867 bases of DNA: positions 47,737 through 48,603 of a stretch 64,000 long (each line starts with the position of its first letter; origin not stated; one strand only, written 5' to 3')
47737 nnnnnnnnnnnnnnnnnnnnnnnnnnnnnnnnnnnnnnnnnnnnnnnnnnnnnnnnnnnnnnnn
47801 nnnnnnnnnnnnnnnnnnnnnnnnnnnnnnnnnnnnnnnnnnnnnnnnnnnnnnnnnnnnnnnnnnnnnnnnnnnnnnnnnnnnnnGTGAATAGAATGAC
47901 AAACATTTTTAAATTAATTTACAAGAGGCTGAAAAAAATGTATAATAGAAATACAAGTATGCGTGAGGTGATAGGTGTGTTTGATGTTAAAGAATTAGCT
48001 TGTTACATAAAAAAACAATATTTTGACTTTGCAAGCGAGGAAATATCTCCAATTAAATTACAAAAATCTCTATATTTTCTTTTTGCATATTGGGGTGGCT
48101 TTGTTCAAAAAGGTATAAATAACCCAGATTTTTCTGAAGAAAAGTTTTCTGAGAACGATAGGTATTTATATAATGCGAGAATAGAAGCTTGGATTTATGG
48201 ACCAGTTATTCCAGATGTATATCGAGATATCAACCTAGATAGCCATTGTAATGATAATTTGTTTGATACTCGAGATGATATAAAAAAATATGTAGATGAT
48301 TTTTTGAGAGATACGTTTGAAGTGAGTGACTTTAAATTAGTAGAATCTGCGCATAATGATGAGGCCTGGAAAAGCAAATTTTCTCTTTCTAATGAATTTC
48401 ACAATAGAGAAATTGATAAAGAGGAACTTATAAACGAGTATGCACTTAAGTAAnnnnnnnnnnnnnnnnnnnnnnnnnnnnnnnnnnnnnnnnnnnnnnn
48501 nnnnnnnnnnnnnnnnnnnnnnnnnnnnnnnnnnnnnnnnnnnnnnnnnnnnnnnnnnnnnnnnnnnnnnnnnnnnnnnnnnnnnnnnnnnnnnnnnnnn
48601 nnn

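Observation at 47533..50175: Integrase-less ~2.6 kb islet at the tRNA-Gly 3' end, bounded by 58-bp direct repeats and carrying two toxin-antitoxin-like modules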

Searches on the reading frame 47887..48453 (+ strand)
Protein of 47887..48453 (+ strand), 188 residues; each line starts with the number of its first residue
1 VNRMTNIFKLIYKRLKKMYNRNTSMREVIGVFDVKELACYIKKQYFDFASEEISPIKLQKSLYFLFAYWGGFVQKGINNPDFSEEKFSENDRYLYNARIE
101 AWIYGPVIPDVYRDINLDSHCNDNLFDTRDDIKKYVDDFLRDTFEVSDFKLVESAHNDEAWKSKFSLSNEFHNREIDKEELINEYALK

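Call 5: search_protein_families(library=pfam, proteins=[window:47887-48453:+], max_evalue=0.1)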
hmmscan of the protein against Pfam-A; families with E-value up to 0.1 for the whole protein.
window:47887-48453:+ (188 aa): 1 family
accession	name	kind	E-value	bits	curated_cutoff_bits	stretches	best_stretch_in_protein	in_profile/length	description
PF13274.11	SocA_Panacea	-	9.3e-05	23.7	25.7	1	85-162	11-113/113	Antitoxin SocA-like, Panacea domain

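Call 11: search_protein_families(library=phrogs, proteins=[window:47887-48453:+], max_evalue=0.1)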
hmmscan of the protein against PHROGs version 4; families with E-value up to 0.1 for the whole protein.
window:47887-48453:+ (188 aa): 2 families
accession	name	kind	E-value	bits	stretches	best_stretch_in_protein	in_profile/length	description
phrog_1281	-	unknown function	9.1e-19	68.9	1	33-186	9-151/195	-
phrog_10390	-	unknown function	3e-05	24.7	1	33-117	144-212/299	-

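Call 12: search_protein_families(library=padloc, proteins=[window:47887-48453:+], max_evalue=0.1)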
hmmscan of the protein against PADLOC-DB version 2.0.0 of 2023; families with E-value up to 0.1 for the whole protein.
window:47887-48453:+ (188 aa): 0 families

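Call 13: search_protein_families(library=ncbifam, proteins=[window:47887-48453:+], max_evalue=0.1)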
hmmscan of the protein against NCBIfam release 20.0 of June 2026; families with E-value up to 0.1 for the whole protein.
window:47887-48453:+ (188 aa): 1 family
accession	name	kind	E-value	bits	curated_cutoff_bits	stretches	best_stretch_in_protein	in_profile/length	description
NF047745.1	SocA_antitoxin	equivalog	2.5e-08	33.8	190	1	89-115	40-66/176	type VI toxin-antitoxin system SocA family antitoxin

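Call 16: find_homologous_proteins(query=window:47896-48453:+)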
Query window:47896-48453:+ (185 aa): 400 proteins with E <= 0.001 among 452 candidates; the best 120 are listed.
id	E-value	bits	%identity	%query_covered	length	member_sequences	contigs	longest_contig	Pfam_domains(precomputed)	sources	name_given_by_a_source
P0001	2.8e-110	384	100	92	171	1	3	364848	-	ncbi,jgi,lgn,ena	-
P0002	4.0e-53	198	57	86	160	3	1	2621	PF13274.12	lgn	-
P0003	6.3e-52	194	55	86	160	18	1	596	PF13274.12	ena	-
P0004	3.1e-51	192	55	86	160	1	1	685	PF13274.12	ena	-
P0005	1.8e-50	189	56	85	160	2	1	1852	PF13274.12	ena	-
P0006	2.0e-50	189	55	86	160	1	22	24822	PF13274.12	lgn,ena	-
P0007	2.1e-50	189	55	86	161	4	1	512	PF13274.12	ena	-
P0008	2.2e-50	189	54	86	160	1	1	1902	PF13274.12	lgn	-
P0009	2.4e-50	189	54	86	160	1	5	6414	PF13274.12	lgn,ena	-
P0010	2.4e-50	189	56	86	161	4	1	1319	-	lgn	-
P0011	4.3e-50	188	53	86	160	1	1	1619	PF13274.12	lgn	-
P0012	4.4e-50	188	54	86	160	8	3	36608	PF13274.12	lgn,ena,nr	nr:MAG TPA: hypothetical protein [Caudoviricetes sp.]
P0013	9.1e-50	187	54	86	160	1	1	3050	PF13274.12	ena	-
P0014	9.3e-50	187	53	86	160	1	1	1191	PF13274.12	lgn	-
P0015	1.9e-49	186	53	86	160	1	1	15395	PF13274.12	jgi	-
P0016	4.0e-49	185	52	86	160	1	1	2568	PF13274.12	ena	-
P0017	4.2e-49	185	53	86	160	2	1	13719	PF13274.12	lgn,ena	-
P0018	7.7e-49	184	55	85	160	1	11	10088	PF13274.12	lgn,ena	-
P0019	1.1e-48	183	54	86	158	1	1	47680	PF13274.12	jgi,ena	-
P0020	1.2e-48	183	53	86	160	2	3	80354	PF13274.12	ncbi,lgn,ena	-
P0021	1.8e-48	183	52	84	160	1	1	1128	PF13274.12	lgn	-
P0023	2.7e-48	182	52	86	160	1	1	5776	PF13274.12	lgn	-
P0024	3.0e-48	182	51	86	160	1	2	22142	PF13274.12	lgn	-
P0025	3.1e-48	182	53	86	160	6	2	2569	PF13274.12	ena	-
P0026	3.3e-48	182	56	84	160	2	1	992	PF13274.12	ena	-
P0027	5.4e-48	181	54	85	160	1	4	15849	PF13274.12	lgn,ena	-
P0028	9.6e-48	180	53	85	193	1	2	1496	PF13274.12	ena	-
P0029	1.1e-47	180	53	86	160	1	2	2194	PF13274.12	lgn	-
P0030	2.8e-47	179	51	86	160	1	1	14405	PF13274.12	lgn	-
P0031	4.6e-47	178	47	94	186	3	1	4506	PF13274.12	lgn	-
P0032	4.8e-47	178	51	86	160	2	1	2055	PF13274.12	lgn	-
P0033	7.2e-47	178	51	86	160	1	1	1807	PF13274.12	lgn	-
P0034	7.9e-47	177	53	85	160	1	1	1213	PF13274.12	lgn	-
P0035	1.1e-46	177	50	86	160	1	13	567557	PF13274.12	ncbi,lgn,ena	-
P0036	1.7e-46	176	51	86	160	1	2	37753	PF13274.12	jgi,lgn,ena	-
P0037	3.6e-46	175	51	86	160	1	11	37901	PF13274.12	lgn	-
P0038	3.7e-46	175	54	86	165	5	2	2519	PF13274.12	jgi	-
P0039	4.0e-46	175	53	86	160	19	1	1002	PF13274.12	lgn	-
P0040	6.1e-46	175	54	85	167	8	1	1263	PF13274.12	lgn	-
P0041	7.7e-46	174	52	86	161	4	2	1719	PF13274.12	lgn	-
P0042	8.2e-46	174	53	85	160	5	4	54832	PF13274.12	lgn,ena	-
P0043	1.1e-45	174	52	86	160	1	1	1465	PF13274.12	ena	-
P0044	1.8e-45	173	50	85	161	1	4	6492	PF13274.12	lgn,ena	-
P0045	2.2e-45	173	50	78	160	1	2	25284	PF13274.12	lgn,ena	-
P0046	2.4e-45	173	53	85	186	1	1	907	PF13274.12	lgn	-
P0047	3.8e-45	172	50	88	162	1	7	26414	PF13274.12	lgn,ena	-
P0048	4.1e-45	172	55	84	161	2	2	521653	PF13274.12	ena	-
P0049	6.1e-45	171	53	85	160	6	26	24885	PF13274.12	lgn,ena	-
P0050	6.5e-45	171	53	81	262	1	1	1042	PF13274.12,PF02388.23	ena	-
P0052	1.0e-44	171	51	86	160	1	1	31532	PF13274.12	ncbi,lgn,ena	-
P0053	1.1e-44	170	49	86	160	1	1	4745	PF13274.12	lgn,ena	-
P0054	1.3e-44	170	50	85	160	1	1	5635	PF13274.12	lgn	-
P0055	4.5e-44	169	52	85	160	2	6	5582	PF13274.12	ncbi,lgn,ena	-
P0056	5.6e-44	168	52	85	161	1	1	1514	PF13274.12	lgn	-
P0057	5.7e-44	168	53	85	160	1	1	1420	PF13274.12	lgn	-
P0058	6.9e-44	168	54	85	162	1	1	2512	PF13274.12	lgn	-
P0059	7.1e-44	168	53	85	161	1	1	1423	PF13274.12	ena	-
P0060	8.0e-44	168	54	85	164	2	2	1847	PF13274.12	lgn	-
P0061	8.2e-44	168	52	85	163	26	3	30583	PF13274.12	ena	-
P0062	9.7e-44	167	51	86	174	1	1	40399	PF13274.12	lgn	-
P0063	1.4e-43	167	50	78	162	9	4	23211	PF13274.12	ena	-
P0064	1.5e-43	167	50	86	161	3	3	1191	PF13274.12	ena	-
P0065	1.5e-43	167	53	85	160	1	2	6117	PF13274.12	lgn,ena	-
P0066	1.7e-43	167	49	86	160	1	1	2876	PF13274.12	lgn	-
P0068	3.4e-43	166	54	85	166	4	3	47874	PF13274.12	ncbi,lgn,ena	-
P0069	3.5e-43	166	53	85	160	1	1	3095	PF13274.12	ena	-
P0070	3.5e-43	166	49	86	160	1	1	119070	PF13274.12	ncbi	-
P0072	6.2e-43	165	52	85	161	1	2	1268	PF13274.12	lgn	-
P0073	7.1e-43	165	49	90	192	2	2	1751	PF13274.12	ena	-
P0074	7.5e-43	165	50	78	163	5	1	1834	PF13274.12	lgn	-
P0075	9.7e-43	164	53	85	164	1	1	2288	PF13274.12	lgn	-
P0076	1.0e-42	164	51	85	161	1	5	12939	PF13274.12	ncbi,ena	-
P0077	1.0e-42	164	53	85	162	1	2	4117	PF13274.12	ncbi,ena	-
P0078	1.1e-42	164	52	85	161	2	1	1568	PF13274.12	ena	-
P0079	1.7e-42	163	51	85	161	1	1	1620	PF13274.12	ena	-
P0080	1.8e-42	163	51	85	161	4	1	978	PF13274.12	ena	-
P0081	2.9e-42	163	47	85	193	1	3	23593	PF13274.12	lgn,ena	-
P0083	4.2e-42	162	48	86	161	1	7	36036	PF13274.12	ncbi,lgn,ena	-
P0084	4.6e-42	162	50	86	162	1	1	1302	PF13274.12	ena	-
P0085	5.2e-42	162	52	85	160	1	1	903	PF13274.12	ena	-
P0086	7.3e-42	161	47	85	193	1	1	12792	PF13274.12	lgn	-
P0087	7.4e-42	161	48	85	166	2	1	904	PF13274.12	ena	-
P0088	8.4e-42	161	50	85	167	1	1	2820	PF13274.12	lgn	-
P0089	8.5e-42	161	51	85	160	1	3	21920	PF13274.12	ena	-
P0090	9.2e-42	161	53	85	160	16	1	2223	PF13274.12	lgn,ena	-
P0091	1.0e-41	161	51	85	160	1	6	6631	PF13274.12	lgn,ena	-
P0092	1.1e-41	161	50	88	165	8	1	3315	PF13274.12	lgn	-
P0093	1.1e-41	161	52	85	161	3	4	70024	PF13274.12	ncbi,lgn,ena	-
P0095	1.5e-41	160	51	85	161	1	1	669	PF13274.12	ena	-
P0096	1.7e-41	160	50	86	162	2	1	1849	PF13274.12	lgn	-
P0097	1.7e-41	160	51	85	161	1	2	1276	PF13274.12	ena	-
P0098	1.7e-41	160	51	85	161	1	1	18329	PF13274.12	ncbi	-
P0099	1.9e-41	160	51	86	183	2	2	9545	PF13274.12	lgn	-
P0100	2.1e-41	160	51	85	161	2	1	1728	PF13274.12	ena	-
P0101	2.2e-41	160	51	85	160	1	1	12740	PF13274.12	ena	-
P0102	2.2e-41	160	51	85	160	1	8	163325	PF13274.12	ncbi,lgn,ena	-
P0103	3.0e-41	159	51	85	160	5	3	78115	PF13274.12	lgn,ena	-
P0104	3.2e-41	159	51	85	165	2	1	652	PF13274.12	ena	-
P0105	3.2e-41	159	47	91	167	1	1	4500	PF13274.12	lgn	-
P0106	3.3e-41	159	51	85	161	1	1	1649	PF13274.12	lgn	-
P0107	4.2e-41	159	49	93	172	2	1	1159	PF13274.12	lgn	-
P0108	1.4e-40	157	50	84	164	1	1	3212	PF13274.12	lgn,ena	-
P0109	2.1e-40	157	47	86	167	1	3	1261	PF13274.12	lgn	-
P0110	2.3e-40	156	47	84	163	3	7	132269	PF13274.12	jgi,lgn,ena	-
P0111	2.4e-40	156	51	85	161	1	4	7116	PF13274.12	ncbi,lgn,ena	-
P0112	2.5e-40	156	50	85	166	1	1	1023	PF13274.12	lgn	-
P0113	2.7e-40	156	49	85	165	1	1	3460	PF13274.12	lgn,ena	-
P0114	2.7e-40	156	50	84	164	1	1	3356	PF13274.12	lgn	-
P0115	3.1e-40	156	44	97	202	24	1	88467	PF13274.12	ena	-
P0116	4.1e-40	156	49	85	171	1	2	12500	PF13274.12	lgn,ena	-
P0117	6.3e-40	155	50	85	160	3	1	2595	PF13274.12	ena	-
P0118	7.5e-40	155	50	84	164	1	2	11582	PF13274.12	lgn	-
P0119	8.6e-40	155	48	85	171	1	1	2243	PF13274.12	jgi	jgi:uncharacterized phage-associated protein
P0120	1.1e-39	154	50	85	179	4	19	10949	PF13274.12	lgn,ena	-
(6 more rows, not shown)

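Call 17: find_encoding_contigs(protein=P0001, flank=10000, max_places=6)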
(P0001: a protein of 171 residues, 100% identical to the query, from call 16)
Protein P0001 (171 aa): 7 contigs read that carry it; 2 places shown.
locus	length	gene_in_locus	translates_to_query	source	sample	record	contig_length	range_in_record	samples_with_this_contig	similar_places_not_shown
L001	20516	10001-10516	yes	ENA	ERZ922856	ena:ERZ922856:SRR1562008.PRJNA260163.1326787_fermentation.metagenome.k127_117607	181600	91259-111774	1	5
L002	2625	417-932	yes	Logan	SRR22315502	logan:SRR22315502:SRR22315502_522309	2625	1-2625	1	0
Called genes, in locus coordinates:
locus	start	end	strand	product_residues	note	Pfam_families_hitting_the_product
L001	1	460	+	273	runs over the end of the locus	PF19293:CdaA_N, PF02457:DAC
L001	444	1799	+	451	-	PF07949:YbbR (weak)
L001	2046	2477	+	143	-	PF00572:Ribosomal_L13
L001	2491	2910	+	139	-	PF00380:Ribosomal_S9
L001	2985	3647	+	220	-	PF01520:Amidase_3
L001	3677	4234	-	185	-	PF05067:Mn_catalase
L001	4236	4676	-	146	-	PF12652:CotJB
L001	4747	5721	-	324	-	PF00882:Zn_dep_PLPC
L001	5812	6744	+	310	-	PF07751:Abi_2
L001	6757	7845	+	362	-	PF00089:Trypsin, PF13365:Trypsin_2, PF13180:PDZ_2, PF00595:PDZ (weak), PF17820:PDZ_6 (weak)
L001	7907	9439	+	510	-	PF01520:Amidase_3, PF23577:LysM_RLK (faint), PF01476:LysM, PF01476:LysM, PF23473:LysM3_LYK4_5 (weak), PF01476:LysM, PF23473:LysM3_LYK4_5 (weak), PF01476:LysM, +6 more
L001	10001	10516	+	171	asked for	-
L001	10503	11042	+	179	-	-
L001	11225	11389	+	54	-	-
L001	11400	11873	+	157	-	-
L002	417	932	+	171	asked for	-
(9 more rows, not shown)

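Call 23: find_encoding_contigs(protein=P0126, flank=6000, max_places=10)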
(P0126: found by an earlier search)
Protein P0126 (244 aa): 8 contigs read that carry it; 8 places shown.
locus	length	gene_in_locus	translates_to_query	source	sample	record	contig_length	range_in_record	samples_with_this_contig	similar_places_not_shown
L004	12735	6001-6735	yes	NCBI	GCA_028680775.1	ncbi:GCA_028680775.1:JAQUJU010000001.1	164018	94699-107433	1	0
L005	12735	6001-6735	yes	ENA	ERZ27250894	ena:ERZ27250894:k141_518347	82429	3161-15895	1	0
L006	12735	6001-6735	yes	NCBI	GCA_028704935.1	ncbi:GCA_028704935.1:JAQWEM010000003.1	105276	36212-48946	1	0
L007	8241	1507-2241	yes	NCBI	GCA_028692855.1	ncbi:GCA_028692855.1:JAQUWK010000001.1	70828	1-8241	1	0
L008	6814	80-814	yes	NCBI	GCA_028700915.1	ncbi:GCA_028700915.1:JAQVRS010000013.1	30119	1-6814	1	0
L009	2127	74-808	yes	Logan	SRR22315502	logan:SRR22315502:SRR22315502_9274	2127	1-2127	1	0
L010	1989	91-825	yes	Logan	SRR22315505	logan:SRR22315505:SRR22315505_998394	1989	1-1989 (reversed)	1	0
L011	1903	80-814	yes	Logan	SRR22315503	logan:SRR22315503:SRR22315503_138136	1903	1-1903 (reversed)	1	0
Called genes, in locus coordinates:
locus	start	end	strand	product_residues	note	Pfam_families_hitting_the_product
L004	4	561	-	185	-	PF05067:Mn_catalase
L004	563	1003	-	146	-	PF12652:CotJB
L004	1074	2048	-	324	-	PF00882:Zn_dep_PLPC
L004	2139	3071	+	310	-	PF07751:Abi_2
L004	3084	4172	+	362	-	PF00089:Trypsin, PF13365:Trypsin_2, PF13180:PDZ_2, PF00595:PDZ (weak), PF17820:PDZ_6 (weak)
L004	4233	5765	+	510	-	PF01520:Amidase_3, PF23577:LysM_RLK (faint), PF01476:LysM, PF01476:LysM, PF23473:LysM3_LYK4_5 (weak), PF01476:LysM, PF23473:LysM3_LYK4_5 (weak), PF01476:LysM, +5 more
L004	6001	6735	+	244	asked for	-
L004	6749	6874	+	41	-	-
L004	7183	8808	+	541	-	PF00005:ABC_tran, PF13304:AAA_21 (faint), PF12848:ABC_tran_Xtn, PF00005:ABC_tran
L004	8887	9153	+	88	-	-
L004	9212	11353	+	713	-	PF09371:Tex_N, PF22706:Tex_central_region, PF16921:Tex_YqgF, PF14639:YqgF (weak), PF14635:HHH_7, PF12836:HHH_3, PF17674:HHH_9, PF00575:S1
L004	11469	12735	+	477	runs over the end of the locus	PF00749:tRNA-synt_1c, PF19269:Anticodon_2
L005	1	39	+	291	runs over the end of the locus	-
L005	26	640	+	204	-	-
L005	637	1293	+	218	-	-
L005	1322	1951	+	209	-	PF00005:ABC_tran, PF13304:AAA_21 (faint)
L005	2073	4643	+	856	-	PF00005:ABC_tran, PF02463:SMC_N, PF13555:AAA_29 (faint), PF02687:FtsX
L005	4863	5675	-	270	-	-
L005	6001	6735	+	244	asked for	-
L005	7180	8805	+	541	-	PF00005:ABC_tran, PF02463:SMC_N (faint), PF13304:AAA_21 (faint), PF12848:ABC_tran_Xtn, PF00005:ABC_tran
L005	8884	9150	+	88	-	-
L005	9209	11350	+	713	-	PF09371:Tex_N, PF22706:Tex_central_region, PF16921:Tex_YqgF, PF14639:YqgF (weak), PF14635:HHH_7, PF12836:HHH_3, PF17674:HHH_9, PF00575:S1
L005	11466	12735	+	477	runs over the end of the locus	PF00749:tRNA-synt_1c, PF19269:Anticodon_2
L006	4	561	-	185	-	PF05067:Mn_catalase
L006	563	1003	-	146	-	PF12652:CotJB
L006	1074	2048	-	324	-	PF00882:Zn_dep_PLPC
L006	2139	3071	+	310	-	PF07751:Abi_2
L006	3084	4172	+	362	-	PF00089:Trypsin, PF13365:Trypsin_2, PF13180:PDZ_2, PF00595:PDZ (weak), PF17820:PDZ_6 (weak)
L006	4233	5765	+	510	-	PF01520:Amidase_3, PF23577:LysM_RLK (faint), PF01476:LysM, PF01476:LysM, PF23473:LysM3_LYK4_5 (weak), PF01476:LysM, PF23473:LysM3_LYK4_5 (weak), PF01476:LysM, +5 more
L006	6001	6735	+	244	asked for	-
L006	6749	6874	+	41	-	-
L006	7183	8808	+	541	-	PF00005:ABC_tran, PF13304:AAA_21 (faint), PF12848:ABC_tran_Xtn, PF00005:ABC_tran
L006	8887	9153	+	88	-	-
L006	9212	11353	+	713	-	PF09371:Tex_N, PF22706:Tex_central_region, PF16921:Tex_YqgF, PF14639:YqgF (weak), PF14635:HHH_7, PF12836:HHH_3, PF17674:HHH_9, PF00575:S1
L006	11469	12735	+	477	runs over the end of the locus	PF00749:tRNA-synt_1c, PF19269:Anticodon_2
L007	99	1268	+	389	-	-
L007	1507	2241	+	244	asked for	-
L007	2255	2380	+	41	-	-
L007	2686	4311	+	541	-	PF00005:ABC_tran, PF02463:SMC_N (faint), PF13304:AAA_21 (faint), PF12848:ABC_tran_Xtn, PF00005:ABC_tran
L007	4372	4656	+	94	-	-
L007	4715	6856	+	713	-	PF09371:Tex_N, PF22706:Tex_central_region, PF16921:Tex_YqgF, PF14639:YqgF (weak), PF14635:HHH_7, PF12836:HHH_3, PF17674:HHH_9, PF00575:S1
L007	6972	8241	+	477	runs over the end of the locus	PF00749:tRNA-synt_1c, PF19269:Anticodon_2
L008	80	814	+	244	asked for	-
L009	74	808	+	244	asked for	-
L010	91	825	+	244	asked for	-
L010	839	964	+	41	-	-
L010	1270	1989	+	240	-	?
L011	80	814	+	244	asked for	-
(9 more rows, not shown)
